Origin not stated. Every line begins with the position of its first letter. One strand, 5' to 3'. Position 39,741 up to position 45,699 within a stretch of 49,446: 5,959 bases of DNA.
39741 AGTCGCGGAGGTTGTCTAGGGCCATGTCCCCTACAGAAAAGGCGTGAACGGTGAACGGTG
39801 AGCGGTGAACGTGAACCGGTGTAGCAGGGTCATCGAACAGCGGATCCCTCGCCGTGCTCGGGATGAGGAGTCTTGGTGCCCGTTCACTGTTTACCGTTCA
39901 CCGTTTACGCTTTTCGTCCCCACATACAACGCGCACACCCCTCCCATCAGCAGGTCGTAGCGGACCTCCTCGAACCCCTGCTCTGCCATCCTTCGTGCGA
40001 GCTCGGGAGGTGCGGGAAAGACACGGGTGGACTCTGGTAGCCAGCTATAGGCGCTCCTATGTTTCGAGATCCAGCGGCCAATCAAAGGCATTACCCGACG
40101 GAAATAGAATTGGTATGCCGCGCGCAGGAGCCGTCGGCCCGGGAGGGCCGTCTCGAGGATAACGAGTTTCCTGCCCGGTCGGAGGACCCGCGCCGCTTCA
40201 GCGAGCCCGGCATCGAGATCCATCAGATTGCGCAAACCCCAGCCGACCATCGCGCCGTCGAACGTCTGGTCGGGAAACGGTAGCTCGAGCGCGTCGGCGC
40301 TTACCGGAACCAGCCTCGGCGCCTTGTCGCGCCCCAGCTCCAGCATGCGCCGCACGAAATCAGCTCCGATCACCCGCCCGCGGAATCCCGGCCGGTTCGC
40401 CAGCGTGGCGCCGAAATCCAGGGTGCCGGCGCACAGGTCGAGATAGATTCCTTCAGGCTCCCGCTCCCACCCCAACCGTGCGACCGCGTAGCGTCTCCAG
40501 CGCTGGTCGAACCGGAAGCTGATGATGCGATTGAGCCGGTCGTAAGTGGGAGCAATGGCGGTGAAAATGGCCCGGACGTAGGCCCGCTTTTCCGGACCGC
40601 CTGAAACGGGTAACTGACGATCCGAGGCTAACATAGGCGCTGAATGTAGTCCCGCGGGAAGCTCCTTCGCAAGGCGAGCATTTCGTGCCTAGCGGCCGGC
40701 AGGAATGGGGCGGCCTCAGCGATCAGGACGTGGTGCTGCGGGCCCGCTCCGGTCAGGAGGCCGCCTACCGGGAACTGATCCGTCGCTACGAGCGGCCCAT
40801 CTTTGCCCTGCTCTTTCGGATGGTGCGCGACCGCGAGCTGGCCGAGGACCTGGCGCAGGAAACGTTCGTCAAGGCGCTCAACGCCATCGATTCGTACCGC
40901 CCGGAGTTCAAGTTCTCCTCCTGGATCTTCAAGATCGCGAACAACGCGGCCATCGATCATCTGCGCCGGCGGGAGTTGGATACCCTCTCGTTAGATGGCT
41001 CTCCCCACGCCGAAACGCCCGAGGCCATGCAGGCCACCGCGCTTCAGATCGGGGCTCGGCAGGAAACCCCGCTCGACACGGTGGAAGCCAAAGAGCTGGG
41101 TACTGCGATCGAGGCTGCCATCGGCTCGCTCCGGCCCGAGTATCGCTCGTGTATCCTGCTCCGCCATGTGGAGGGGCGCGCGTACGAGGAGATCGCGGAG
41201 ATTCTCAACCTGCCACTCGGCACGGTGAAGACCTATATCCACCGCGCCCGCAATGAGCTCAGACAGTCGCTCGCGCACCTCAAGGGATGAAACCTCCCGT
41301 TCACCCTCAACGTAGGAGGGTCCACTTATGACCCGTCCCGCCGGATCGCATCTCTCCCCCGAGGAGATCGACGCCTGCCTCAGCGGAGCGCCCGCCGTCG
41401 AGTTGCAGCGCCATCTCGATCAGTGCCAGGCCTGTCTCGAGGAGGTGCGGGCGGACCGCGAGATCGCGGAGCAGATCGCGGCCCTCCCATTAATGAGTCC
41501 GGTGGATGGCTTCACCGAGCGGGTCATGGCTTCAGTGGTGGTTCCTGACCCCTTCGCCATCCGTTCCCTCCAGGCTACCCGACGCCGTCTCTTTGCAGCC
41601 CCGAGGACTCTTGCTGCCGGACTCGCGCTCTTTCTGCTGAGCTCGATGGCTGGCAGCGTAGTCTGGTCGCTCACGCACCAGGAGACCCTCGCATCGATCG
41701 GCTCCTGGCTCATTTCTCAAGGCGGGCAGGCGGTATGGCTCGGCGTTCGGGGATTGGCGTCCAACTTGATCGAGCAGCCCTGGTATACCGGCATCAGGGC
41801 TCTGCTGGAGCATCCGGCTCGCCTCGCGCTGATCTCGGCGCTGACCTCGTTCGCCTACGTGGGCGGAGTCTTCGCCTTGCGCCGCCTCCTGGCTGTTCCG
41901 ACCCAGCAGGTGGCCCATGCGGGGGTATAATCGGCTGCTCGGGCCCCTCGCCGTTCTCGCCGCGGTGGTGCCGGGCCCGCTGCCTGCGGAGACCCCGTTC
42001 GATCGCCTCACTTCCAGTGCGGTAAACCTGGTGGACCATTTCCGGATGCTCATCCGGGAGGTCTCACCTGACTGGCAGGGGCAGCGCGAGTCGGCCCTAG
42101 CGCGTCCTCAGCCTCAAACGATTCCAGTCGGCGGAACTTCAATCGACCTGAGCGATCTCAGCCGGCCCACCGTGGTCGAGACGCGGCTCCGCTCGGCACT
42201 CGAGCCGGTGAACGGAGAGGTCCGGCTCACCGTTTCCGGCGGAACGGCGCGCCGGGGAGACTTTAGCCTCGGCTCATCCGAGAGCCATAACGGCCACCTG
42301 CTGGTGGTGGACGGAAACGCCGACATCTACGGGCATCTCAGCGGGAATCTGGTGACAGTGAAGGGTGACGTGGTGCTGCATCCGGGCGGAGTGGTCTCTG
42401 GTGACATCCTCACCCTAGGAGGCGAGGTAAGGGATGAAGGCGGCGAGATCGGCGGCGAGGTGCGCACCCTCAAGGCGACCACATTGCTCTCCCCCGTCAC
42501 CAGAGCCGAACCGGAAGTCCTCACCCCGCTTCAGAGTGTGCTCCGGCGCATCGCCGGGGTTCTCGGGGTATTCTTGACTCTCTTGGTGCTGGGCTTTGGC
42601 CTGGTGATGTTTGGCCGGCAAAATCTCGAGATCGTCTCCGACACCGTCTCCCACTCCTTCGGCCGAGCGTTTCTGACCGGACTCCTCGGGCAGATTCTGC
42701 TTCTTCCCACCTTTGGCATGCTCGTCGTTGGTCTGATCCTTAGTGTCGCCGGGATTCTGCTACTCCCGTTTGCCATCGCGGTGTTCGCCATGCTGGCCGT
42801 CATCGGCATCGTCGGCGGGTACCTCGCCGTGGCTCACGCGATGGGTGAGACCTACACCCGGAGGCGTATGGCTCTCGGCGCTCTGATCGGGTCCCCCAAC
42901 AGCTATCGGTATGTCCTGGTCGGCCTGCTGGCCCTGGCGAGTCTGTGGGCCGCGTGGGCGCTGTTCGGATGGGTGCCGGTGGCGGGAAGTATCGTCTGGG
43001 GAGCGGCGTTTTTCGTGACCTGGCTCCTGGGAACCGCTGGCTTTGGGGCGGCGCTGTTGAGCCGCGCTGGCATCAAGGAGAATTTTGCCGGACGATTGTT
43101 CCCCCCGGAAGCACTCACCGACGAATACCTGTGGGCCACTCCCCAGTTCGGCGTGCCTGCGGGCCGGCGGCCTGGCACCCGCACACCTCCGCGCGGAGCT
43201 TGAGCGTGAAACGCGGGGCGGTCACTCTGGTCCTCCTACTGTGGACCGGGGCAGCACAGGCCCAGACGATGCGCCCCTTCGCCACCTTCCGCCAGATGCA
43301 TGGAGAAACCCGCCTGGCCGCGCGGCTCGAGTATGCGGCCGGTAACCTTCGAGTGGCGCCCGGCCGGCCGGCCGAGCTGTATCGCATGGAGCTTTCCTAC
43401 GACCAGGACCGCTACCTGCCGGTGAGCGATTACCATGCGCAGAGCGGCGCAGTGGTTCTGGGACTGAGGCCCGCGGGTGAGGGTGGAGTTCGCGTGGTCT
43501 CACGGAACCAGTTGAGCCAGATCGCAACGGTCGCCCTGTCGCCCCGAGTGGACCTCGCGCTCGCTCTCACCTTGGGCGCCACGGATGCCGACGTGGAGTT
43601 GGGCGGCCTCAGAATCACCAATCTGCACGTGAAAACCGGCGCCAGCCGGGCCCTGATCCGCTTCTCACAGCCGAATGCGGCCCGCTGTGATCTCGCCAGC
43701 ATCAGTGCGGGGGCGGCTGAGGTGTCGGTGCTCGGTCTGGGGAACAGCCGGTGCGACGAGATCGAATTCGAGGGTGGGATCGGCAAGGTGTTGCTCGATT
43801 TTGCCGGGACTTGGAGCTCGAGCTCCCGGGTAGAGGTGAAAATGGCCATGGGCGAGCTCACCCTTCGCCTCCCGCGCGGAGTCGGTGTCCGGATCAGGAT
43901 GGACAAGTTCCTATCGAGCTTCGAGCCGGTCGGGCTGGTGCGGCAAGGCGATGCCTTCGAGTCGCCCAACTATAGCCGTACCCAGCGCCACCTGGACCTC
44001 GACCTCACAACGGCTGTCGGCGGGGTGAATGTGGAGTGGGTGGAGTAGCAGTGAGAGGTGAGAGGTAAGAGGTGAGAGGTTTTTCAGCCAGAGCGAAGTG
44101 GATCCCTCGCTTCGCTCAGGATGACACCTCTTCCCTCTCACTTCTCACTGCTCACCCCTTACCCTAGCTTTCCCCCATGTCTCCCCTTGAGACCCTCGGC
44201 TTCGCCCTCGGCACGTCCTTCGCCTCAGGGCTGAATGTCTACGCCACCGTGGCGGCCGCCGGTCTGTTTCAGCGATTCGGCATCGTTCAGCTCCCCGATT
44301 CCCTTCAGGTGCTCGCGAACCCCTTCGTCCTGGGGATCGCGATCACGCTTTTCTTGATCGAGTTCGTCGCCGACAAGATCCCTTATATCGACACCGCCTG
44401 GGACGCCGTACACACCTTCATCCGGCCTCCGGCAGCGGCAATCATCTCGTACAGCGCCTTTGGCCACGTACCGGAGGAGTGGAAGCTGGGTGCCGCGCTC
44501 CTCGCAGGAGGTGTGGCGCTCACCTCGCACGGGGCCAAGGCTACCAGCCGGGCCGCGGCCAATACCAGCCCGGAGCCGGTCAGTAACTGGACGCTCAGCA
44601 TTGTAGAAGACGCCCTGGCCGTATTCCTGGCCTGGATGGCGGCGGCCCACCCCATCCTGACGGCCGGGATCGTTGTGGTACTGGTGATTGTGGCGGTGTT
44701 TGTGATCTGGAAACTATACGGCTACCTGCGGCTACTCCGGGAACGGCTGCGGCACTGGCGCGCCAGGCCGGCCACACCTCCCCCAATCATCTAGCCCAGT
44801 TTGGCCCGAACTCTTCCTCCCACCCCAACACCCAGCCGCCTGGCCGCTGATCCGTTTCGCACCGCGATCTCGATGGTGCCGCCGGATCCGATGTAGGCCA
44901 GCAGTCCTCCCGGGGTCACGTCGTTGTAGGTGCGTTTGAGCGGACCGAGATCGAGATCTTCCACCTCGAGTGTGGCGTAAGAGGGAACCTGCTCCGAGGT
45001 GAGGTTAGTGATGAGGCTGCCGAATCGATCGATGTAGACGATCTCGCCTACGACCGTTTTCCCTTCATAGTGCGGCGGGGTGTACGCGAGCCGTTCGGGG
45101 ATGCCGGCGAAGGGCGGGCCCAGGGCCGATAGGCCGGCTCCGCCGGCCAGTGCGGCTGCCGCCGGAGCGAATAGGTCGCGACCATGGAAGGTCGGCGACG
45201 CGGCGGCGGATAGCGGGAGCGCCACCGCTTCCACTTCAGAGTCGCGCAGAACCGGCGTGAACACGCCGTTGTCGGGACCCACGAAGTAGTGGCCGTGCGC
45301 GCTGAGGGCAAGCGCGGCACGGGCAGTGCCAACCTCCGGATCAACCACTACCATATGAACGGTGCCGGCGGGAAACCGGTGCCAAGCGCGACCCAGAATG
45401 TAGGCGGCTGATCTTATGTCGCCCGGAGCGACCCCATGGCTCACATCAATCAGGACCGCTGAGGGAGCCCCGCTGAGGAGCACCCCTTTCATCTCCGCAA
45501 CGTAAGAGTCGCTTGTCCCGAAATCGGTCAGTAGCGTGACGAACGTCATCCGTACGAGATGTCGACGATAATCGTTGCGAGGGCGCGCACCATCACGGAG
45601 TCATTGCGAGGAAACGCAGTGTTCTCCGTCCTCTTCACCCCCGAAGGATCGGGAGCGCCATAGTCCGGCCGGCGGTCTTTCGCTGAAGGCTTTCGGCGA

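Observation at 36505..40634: Three consecutive armed hairpins punctuate every junction of a ubiE-ubiD-ubiA-ubiX operon and encode near-identical C-terminal peptides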

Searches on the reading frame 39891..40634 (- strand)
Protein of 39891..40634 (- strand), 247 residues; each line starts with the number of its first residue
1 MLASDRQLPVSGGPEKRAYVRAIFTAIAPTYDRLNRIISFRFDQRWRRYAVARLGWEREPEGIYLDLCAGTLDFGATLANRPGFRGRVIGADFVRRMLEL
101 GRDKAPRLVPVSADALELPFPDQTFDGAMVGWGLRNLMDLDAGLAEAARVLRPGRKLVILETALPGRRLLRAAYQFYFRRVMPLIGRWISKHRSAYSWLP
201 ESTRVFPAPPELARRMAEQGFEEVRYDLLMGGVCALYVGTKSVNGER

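Call 7: search_protein_families(library=pfam, proteins=[window:39891-40634:-])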
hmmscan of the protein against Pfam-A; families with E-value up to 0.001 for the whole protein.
window:39891-40634:- (247 aa): 4 families
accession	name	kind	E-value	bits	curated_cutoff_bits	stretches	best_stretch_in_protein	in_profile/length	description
PF01209.24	Ubie_methyltran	-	2.3e-54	184.7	20.1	1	16-241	5-233/233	ubiE/COQ5 methyltransferase family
PF13649.12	Methyltransf_25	-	5.5e-13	49.9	27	1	65-154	2-96/97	Methyltransferase domain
PF08241.18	Methyltransf_11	-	8.6e-13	49.2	21.2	1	69-159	5-95/95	Methyltransferase domain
PF13847.12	Methyltransf_31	-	2.7e-05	24.3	27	1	64-162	7-112/145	Methyltransferase domain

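Call 8: search_protein_families(library=ncbifam, proteins=[window:39891-40634:-])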
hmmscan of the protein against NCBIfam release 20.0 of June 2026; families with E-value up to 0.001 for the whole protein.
window:39891-40634:- (247 aa): 17 families
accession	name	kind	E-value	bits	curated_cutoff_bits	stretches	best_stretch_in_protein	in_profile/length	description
TIGR01934.1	MenG_MenH_UbiE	subfamily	6.2e-63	212.1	158.35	1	20-241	1-223/223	ubiquinone/menaquinone biosynthesis methyltransferase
NF001244.0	PRK00216.1-5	equivalog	3.1e-60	203.4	216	1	16-241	6-235/236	bifunctional demethylmenaquinone methyltransferase/2-methoxy-6-polyprenyl-1,4-benzoquinol methylase UbiE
NF001243.0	PRK00216.1-4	equivalog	1.3e-53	181.8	235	1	16-242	5-234/237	demethylmenaquinone methyltransferase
NF052510.1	methyltran_MpqE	exception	1.8e-53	181.3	335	1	15-241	3-234/234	methyl-plastoquinone biosynthesis methyltransferase MpqE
TIGR02752.1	MenG_heptapren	equivalog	1.2e-51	175.4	419.85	1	16-241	3-231/231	demethylmenaquinone methyltransferase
NF001241.0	PRK00216.1-2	equivalog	1.3e-49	169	327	1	18-241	11-229/231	demethylmenaquinone methyltransferase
NF001240.0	PRK00216.1-1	equivalog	3.5e-45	154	378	1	15-241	20-250/251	bifunctional demethylmenaquinone methyltransferase/2-methoxy-6-polyprenyl-1,4-benzoquinol methylase UbiE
NF001242.0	PRK00216.1-3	equivalog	8e-44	150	351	1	15-241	25-257/258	bifunctional demethylmenaquinone methyltransferase/2-methoxy-6-polyprenyl-1,4-benzoquinol methylase UbiE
NF004452.0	PRK05785.1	equivalog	2.1e-17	63.4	207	1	16-192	7-176/228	hypothetical protein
NF045667.1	MTase_DVU1556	equivalog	2.5e-09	36.9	155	1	59-159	21-119/213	DVU_1556 family methyltransferase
NF047649.1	MTase_UXPK_star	exception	1.2e-08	34.4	460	1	76-162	93-184/283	methyltransferase/UXPK-star double selenoprotein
NF043040.1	corrin_prot_MT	hypoth_equivalog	5.6e-08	32.5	180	1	30-240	14-215/216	corrinoid protein-associated methyltransferase CpaM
NF041537.1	ArsM_AhpD_UU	exception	2.1e-07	30.1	510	1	78-164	94-185/345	arsenite methyltransferase/AhpD domain selenoprotein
NF041536.1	ArsM_DUF2284_UU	exception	3.8e-05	22.2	575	1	79-162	95-183/459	arsenite methyltransferase/DUF2284 domain selenoprotein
NF045825.1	FAmtase_mtf2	equivalog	6.2e-05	22.3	400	1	103-158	102-157/248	fatty-acid O-methyltransferase Mtf2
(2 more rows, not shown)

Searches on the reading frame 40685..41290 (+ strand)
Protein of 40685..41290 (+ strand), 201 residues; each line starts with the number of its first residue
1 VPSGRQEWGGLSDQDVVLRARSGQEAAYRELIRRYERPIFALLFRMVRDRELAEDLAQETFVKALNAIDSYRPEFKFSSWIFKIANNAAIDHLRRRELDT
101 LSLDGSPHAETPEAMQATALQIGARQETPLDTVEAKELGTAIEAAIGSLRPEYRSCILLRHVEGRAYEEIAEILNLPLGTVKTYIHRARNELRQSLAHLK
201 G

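Call 7: search_protein_families(library=pfam, proteins=[window:40685-41290:+])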
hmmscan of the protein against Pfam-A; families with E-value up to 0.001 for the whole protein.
window:40685-41290:+ (201 aa): 6 families
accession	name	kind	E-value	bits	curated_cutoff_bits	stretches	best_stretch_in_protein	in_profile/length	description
PF04542.20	Sigma70_r2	-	5e-21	74.7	24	1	31-96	1-68/71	Sigma-70 region 2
PF08281.18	Sigma70_r4_2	-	6.8e-18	64.5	25.7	1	141-192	3-54/54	Sigma-70, region 4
PF04545.22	Sigma70_r4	-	2.1e-11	43.6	24.1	1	145-194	1-50/50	Sigma-70, region 4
PF12645.13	HTH_16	-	2.3e-05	24.9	22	1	15-72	2-65/65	Helix-turn-helix domain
PF22233.2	PhyR_sigma-like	-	0.00029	21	27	1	148-193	3-48/50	Response regulator PhyR, sigma-like domain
PF25787.1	HTH_SB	-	0.00048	20.3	43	0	149-189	7-47/53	Sleeping Beauty transposase HTH domain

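Call 58: find_encoding_contigs(protein=window:40685-41290:+, flank=6000, max_places=8)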
Protein window:40685-41290:+ (201 aa): 1 contig read that carries it; 1 place shown.
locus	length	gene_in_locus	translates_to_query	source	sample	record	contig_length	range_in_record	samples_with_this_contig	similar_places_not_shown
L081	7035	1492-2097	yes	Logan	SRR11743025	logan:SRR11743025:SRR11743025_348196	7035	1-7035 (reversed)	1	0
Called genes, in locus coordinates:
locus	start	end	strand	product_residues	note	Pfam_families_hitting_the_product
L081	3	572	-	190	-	?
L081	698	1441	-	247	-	PF01209:Ubie_methyltran, PF13847:Methyltransf_31 (weak), PF08241:Methyltransf_11, PF13649:Methyltransf_25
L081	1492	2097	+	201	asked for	PF12645:HTH_16 (weak), PF04542:Sigma70_r2, PF08281:Sigma70_r4_2, PF04545:Sigma70_r4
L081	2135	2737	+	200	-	-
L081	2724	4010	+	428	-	PF26514:DUF8173 (weak)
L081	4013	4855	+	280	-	PF09922:LiaF-like_C (faint)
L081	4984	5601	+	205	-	PF13548:DUF4126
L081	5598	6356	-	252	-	PF01887:SAM_HAT_N, PF20257:SAM_HAT_C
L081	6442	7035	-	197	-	?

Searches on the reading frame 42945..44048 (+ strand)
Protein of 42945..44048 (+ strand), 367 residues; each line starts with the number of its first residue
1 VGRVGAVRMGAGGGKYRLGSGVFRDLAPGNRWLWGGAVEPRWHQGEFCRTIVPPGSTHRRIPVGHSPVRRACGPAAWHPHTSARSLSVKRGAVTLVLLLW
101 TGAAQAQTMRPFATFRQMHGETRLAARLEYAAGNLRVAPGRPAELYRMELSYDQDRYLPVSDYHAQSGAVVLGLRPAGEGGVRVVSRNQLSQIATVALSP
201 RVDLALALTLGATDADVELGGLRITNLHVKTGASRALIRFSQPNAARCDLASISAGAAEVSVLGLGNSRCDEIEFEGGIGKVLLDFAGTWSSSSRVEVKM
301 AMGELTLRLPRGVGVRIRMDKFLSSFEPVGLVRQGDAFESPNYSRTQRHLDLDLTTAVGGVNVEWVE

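Call 37: search_protein_families(library=pfam, proteins=[window:42945-44048:+], max_evalue=0.01)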
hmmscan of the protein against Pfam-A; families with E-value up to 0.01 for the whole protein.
window:42945-44048:+ (367 aa): 2 families
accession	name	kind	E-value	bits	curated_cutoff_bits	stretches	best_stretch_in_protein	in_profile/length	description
PF09922.15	LiaF-like_C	-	4.2e-05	23.9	29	1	270-363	14-114/114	Cell wall-active antibiotics response LiaF, C-terminal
PF17115.11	Toast_rack_N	-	0.0039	17.9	22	0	127-212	9-92/92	N-terminal domain of toast_rack, DUF2154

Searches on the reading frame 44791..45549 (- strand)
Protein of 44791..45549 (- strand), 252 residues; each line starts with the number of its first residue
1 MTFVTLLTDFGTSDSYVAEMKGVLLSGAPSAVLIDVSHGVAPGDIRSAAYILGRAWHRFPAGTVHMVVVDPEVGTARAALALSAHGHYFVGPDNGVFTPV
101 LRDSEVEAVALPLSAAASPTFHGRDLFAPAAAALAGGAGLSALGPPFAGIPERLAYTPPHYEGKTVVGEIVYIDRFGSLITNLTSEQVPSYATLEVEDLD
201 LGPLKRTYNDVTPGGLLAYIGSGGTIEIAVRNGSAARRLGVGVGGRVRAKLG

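Call 51: search_protein_families(library=pfam, proteins=[window:44791-45549:-], max_evalue=0.0001)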
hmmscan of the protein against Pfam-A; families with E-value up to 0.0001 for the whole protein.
window:44791-45549:- (252 aa): 2 families
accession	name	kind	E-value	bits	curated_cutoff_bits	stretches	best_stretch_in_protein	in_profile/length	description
PF01887.21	SAM_HAT_N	-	4.1e-52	176.3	26.3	1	4-144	1-145/145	SAM hydroxide adenosyltransferase N-terminal domain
PF20257.3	SAM_HAT_C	-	8.7e-23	80.9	25.5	1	168-248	1-84/84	SAM hydroxide adenosyltransferase C-terminal domain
